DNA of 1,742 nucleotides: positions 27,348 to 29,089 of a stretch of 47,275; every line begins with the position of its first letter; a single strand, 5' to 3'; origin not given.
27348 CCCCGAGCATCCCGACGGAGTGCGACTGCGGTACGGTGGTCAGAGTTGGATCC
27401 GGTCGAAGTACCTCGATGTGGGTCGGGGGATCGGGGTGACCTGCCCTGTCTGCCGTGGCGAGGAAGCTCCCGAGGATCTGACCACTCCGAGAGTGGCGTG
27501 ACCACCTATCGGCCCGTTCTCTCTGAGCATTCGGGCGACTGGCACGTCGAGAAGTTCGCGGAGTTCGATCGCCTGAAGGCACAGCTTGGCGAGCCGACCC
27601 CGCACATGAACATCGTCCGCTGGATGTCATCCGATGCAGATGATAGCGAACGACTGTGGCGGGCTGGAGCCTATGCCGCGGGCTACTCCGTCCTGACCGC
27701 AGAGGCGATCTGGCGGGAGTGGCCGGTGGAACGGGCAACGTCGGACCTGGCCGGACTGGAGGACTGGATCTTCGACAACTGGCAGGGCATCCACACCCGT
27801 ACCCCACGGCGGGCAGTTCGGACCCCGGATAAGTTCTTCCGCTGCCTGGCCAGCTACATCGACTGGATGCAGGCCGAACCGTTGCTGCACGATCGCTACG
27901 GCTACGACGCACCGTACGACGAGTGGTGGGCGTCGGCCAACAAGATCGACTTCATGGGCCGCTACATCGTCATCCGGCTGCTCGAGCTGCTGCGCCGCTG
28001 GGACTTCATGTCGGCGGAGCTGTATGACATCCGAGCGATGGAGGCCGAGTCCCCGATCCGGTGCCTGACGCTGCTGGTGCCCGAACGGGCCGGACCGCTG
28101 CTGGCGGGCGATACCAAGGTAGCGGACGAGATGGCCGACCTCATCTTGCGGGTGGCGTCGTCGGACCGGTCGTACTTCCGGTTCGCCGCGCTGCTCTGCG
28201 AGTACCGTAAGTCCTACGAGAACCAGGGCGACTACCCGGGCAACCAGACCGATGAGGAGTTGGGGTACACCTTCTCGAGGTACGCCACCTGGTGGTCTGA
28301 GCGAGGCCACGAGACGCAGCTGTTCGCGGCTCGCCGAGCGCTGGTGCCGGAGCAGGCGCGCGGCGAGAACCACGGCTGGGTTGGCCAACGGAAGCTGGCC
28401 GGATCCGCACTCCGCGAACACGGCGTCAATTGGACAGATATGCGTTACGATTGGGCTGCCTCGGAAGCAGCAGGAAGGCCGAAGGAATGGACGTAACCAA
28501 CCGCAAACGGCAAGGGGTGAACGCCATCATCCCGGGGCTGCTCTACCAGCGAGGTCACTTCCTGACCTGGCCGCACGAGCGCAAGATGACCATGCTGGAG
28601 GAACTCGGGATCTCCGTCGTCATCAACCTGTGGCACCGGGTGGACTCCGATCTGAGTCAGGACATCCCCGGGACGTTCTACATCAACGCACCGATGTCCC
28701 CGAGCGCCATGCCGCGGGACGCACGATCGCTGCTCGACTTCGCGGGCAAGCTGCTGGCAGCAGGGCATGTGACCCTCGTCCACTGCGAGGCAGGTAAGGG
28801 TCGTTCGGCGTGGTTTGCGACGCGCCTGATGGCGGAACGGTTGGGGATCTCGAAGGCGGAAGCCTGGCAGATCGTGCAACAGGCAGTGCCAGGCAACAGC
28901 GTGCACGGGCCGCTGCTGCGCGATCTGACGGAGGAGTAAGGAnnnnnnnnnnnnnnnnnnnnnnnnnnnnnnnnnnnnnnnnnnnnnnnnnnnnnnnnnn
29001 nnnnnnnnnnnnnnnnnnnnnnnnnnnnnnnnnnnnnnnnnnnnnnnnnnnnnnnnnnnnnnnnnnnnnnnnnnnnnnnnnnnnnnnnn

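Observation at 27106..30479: Candidate post-replicative DNA base hypermodification operon: TET/JBP-like dioxygenase, P-loop kinase, Cys-phosphatase and an all-alpha protein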

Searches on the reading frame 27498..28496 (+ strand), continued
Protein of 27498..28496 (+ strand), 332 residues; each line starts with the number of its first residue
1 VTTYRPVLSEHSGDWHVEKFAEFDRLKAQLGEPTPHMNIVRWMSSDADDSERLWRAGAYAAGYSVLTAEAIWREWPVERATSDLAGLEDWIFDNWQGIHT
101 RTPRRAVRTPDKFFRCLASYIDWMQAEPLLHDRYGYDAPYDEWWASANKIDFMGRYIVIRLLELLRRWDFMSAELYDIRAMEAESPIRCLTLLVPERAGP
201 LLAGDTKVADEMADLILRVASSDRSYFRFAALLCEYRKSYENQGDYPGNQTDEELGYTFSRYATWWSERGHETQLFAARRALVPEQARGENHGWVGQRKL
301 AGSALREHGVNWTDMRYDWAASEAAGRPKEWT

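Call 93: find_encoding_contigs(protein=P0141, flank=6000, max_places=1)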
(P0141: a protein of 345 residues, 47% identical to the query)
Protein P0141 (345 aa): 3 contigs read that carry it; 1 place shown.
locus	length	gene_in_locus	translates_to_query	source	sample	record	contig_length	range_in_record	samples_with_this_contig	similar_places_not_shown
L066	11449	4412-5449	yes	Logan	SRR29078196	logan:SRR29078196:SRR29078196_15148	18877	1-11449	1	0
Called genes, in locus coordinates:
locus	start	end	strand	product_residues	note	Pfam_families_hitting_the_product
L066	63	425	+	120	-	-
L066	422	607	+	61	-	-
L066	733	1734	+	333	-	-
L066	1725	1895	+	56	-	-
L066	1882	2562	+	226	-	-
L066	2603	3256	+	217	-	-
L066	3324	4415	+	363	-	PF01658:Inos-1-P_synth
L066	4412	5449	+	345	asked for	PF18724:ADDT, PF18746:aGPT-Pplase3 (weak)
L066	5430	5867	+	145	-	PF00782:DSPc (weak)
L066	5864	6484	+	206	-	PF18748:HMUDK_HMUD1 (weak)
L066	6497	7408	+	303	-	PF18723:HMUDK_hel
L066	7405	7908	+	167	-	PF12917:YfbR-like, PF13023:HD_3 (faint)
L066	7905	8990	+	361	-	PF00303:Thymidylat_synt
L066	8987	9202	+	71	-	-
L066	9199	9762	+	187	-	-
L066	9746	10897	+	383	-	-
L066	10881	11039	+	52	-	-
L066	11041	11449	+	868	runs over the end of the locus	PF03167:UDG, PF01612:DNA_pol_A_exo1 (weak), PF00476:DNA_pol_A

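Call 98: predict_structure(alignment_id=A9)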
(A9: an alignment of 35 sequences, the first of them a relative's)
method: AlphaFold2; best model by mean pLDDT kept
length: 332 residues; sequences in the alignment: 35
mean_pLDDT: 94.4   pTM: 0.91
mean pLDDT of the five models: 94.4, 93.8, 93.5, 93.1, 91.5
residues with pLDDT >= 90: 298; 70-90: 28; 50-70: 6; < 50: 0
segments of 3 or more residues with pLDDT < 50: none
pLDDT, mean of each block of 10 residues (from residue 1): 84 98 97 94 97 98 95 98 98 96 75 98 95 90 96 93 96 91 89 97 94 95 92 97 97 93 96 95 95 94 98 97 97 91
secondary structure, 60 per line:
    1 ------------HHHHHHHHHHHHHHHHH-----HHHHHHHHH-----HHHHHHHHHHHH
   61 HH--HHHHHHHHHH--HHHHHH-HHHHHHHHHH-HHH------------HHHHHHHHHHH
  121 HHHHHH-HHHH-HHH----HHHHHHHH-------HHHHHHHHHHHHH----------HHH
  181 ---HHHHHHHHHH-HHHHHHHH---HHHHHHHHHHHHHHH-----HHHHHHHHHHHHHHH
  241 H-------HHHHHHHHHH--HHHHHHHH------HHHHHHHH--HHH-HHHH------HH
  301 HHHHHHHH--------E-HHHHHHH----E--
elements in order: H13-29 H35-43 H49-62 H65-74 H77-82 H84-93 H110-126 H128-131 H140-147 H155-167 H184-193 H195-202 H206-220 H226-241 H249-258 H261-268 H275-282 H289-292 H299-308 H319-325

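Call 101: fold_search(model_id=the predicted structure, library=pdb)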
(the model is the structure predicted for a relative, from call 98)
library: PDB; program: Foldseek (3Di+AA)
matches with E <= 10: 191; with E <= 0.001: 0
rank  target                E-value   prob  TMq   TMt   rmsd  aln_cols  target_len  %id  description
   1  8z2n_CA00             1.7e-02  1.00  0.51  0.57   6.0       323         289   12  Crystal structure of 5-phosphomethyl-2'-deoxyuridine (5-PmdU) glycinyltransferase gp46/PUGT from Pseudomonads phage (released 2024-10-02)
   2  8z2n_B                3.3e-02  1.00  0.53  0.60   6.2       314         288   12  Crystal structure of 5-phosphomethyl-2'-deoxyuridine (5-PmdU) glycinyltransferase gp46/PUGT from Pseudomonads phage Pa (released 2024-10-02)
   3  8z2m                  4.6e-02  1.00  0.53  0.60   5.4       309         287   12  Crystal structure of 5-phosphomethyl-2'-deoxyuridine (5-PmdU) glycinyltransferase gp46/PUGT from Pseudomonads phage PaMx (released 2024-10-02)
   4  1wmw_B                6.3e-01  0.04  0.11  0.11  24.3       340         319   14  Crystal structure of geranulgeranyl diphosphate synthase from Thermus thermophilus (released 2005-07-21)
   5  1wmw_D                8.3e-01  0.06  0.10  0.11  20.0       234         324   18  Crystal structure of geranulgeranyl diphosphate synthase from Thermus thermophilus (released 2005-07-21)
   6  7tv9_B                8.7e-01  0.04  0.13  0.07  20.2       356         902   11  HUMAN COMPLEMENT COMPONENT C3B IN COMPLEX WITH APL-1030 (released 2022-03-30)
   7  9kgb                  9.1e-01  0.08  0.17  0.17  19.2       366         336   11  Crystal structure of tolypothrichol synthase (released 2025-04-09)
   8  4fp4_A                9.1e-01  0.06  0.13  0.16  22.1       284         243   16  Crystal structure of isoprenoid synthase a3mx09 (target efi-501993) from pyrobaculum calidifontis (released 2012-07-11)
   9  6bar                  1.3e+00  0.03  0.11  0.12  18.7       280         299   11  Crystal structure of Thermus thermophilus Rod shape determining protein RodA (Q5SIX3_THET8) (released 2018-03-28)
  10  9hny_FP               1.6e+00  0.05  0.13  0.13  15.8       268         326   11  Mitoribosomal small subunit in complex with Mettl15 and Mettl17 (released 2025-03-26)
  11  8a5c                  1.8e+00  0.33  0.31  0.40   9.2       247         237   13  Crystal structure of Deinococcus radiodurans Endonuclease III-1 Y100L variant (released 2022-08-03)
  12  1xqp                  1.8e+00  0.15  0.28  0.34  11.5       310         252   12  Crystal structure of 8-oxoguanosine complexed Pa-AGOG, 8-oxoguanine DNA glycosylase from Pyrobaculum aerophilum (released 2004-11-16)
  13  2for_B                1.8e+00  0.04  0.15  0.17  22.6       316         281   14  Crystal Structure of the Shigella flexneri Farnesyl Pyrophosphate Synthase Complex with an Isopentenyl Pyrophosphate (released 2006-01-31)
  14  6tiv_B                1.9e+00  0.05  0.15  0.15  16.8       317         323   11  Crystal structure of the SVS_A2 protein (205-DREMH-209 /205-AQDLE-209 mutant) from ancestral sequence reconstruction a (released 2020-12-02)
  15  7xux_B                1.9e+00  0.05  0.17  0.16  15.7       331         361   11  Crystal structure of a FIC domain containnig protein (released 2022-12-21)
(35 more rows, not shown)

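Call 116: search_protein_representatives(alignment_id=A9)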
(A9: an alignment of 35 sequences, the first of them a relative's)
Query: 35 sequences, 339 profile positions. Proteins with E-value up to 0.001 (for the whole library): 562; up to 1e-10: 320; up to 1e-30: 212. The best 150 are listed.
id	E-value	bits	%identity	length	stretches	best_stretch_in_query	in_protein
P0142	4.7e-159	545.4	-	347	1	1-338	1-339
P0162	1.0e-124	432.5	-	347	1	4-337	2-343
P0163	5.1e-121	420.3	-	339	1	1-337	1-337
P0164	7.5e-121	419.8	-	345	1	2-331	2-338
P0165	1.4e-119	415.7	-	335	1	9-327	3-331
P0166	2.3e-111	388.6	-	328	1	1-327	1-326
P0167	9.5e-109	380.0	-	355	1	8-337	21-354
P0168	1.3e-106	372.9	-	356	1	4-336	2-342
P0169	7.5e-105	367.2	-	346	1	12-337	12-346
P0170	1.4e-102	359.7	-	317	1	14-337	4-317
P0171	1.8e-98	346.2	-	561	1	11-332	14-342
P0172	2.9e-93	329.1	-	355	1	5-337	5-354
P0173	1.8e-91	323.2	-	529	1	9-332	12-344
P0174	2.2e-91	322.9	-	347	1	11-335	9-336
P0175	3.0e-91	322.4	-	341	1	16-338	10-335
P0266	6.4e-65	235.9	-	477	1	17-336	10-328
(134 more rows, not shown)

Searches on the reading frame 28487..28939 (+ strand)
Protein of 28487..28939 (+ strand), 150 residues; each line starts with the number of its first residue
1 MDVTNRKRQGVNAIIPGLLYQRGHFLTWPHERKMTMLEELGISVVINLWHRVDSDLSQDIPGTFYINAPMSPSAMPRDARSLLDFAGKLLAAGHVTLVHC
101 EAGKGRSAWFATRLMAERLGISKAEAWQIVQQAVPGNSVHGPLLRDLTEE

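Call 3: search_protein_families(library=pfam, proteins=[window:28487-28939:+], max_evalue=0.1)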
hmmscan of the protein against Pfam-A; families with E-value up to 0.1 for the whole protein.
window:28487-28939:+ (150 aa): 6 families
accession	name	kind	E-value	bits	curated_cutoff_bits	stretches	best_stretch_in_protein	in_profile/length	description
PF00782.25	DSPc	-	5.2e-09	36.5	33.5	1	34-139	11-119/133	Dual specificity phosphatase, catalytic domain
PF22785.1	Tc-R-P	-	0.00019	22.3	27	1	32-107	14-93/106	Polymorphic toxin system, DSP-PTPase phosphatase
PF13350.11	Y_phosphatase3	-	0.0013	19.2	22.2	1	84-122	120-156/240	Tyrosine phosphatase family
PF22784.1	PTP-SAK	-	0.0023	18.4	27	1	31-115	21-109/153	Swiss Army Knife protein, DSP-PTPase phosphatase domain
PF00102.32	Y_phosphatase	-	0.0059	16.7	20.9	1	74-116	146-192/234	Protein-tyrosine phosphatase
PF21591.2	Hera_DD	-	0.087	13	27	0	77-98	24-45/52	RNA helicase Hera, dimerization domain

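Call 4: search_protein_families(library=phrogs, proteins=[window:28487-28939:+], max_evalue=0.01)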
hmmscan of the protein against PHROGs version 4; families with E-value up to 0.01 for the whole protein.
window:28487-28939:+ (150 aa): 3 families
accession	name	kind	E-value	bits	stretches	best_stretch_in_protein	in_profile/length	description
phrog_32716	-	other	0.00072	20.9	1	90-140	79-129/149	dual specificity phosphatase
phrog_5614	-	unknown function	0.0021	18.9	1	77-124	68-113/161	-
phrog_10650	-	other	0.0096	16.3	0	55-122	70-138/169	dual specificity phosphatase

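Call 53: find_related_loci(query=A4, collection=viral_contigs, flank=5000)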
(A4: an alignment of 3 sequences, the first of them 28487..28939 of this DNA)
Query A4 (150 aa) in viral_contigs; peptide patterns used: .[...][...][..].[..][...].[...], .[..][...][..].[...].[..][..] (x = any residue, [..] = any of these).
98 stretches matched a pattern; 5 encode a relative of the query (tblastn E <= 1e-3); 5 distinct loci.
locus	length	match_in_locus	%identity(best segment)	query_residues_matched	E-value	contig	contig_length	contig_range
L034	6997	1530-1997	44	4-149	1e-39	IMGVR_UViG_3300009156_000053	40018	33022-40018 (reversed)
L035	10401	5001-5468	44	4-149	1e-39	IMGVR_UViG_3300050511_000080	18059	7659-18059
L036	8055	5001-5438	43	1-147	4e-36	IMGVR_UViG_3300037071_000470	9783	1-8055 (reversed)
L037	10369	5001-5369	27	14-135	2e-5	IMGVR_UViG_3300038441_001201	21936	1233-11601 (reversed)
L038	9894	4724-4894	33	86-142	4e-5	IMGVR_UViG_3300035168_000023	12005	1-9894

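Call 74: search_protein_families(library=pfam, proteins=[L035:4022-4897:+], max_evalue=0.01)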
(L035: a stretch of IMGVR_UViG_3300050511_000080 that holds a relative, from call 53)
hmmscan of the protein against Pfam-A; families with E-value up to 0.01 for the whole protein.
L035:4022-4897:+ (291 aa): 1 family
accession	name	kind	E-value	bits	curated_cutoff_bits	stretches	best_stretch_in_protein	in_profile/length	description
PF20691.3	TAGT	-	1.9e-20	74.1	27.5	1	35-221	1-201/205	TET-Associated Glycosyltransferase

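Call 76: search_solved_structures(query=A6, max_evalue=0.01, show_alignments=1)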
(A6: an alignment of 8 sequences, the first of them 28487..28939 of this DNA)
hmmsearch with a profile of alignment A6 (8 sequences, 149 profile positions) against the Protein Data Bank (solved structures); distinct sequences matched with E-value up to 0.01: 111 (the best 60 are shown).
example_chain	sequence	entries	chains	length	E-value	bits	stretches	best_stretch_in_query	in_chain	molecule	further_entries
5y16_A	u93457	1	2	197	3.3e-13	52.8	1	26-145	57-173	Dual specificity phosphatase 28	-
2hcm_A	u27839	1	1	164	8.9e-13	51.4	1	27-143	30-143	Dual specificity protein phosphatase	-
5y15_A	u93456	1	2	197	9.6e-13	51.3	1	26-145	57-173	Dual specificity phosphatase 28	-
9e9l_A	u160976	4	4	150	3e-12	49.6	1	46-137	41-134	ShufPTP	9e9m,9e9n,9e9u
25xa_A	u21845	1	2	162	1.6e-11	47.3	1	30-133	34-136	Dual specificity protein phosphatase family protein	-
5z5b_A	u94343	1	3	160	2.9e-11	46.5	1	52-144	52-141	Protein-tyrosine phosphatase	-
5z59_A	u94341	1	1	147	4.7e-11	45.8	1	52-143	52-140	Protein-tyrosine phosphatase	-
5z5a_A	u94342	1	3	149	4.8e-11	45.7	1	52-143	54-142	Protein-tyrosine phosphatase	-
4yr8_G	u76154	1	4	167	1.5e-10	44.2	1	27-144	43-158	Dual specificity protein phosphatase 16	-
1ywf_A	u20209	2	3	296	4.8e-10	42.5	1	71-120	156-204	PHOSPHOTYROSINE PROTEIN PHOSPHATASE PTPB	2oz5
2g6z_A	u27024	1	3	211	5.2e-10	42.4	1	23-136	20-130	Dual specificity protein phosphatase 5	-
2wgp_A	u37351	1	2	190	7.8e-10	41.8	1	24-136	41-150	DUAL SPECIFICITY PROTEIN PHOSPHATASE 14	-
1m3g_A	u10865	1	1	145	6.7e-09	38.8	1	29-143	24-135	DUAL SPECIFICITY PROTEIN PHOSPHATASE 2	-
2m3v_A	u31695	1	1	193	1.7e-08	37.4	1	21-128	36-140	Putative uncharacterized protein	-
4r0s_A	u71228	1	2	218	3e-08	36.7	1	21-127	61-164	Protein tyrosine phosphatase TpbA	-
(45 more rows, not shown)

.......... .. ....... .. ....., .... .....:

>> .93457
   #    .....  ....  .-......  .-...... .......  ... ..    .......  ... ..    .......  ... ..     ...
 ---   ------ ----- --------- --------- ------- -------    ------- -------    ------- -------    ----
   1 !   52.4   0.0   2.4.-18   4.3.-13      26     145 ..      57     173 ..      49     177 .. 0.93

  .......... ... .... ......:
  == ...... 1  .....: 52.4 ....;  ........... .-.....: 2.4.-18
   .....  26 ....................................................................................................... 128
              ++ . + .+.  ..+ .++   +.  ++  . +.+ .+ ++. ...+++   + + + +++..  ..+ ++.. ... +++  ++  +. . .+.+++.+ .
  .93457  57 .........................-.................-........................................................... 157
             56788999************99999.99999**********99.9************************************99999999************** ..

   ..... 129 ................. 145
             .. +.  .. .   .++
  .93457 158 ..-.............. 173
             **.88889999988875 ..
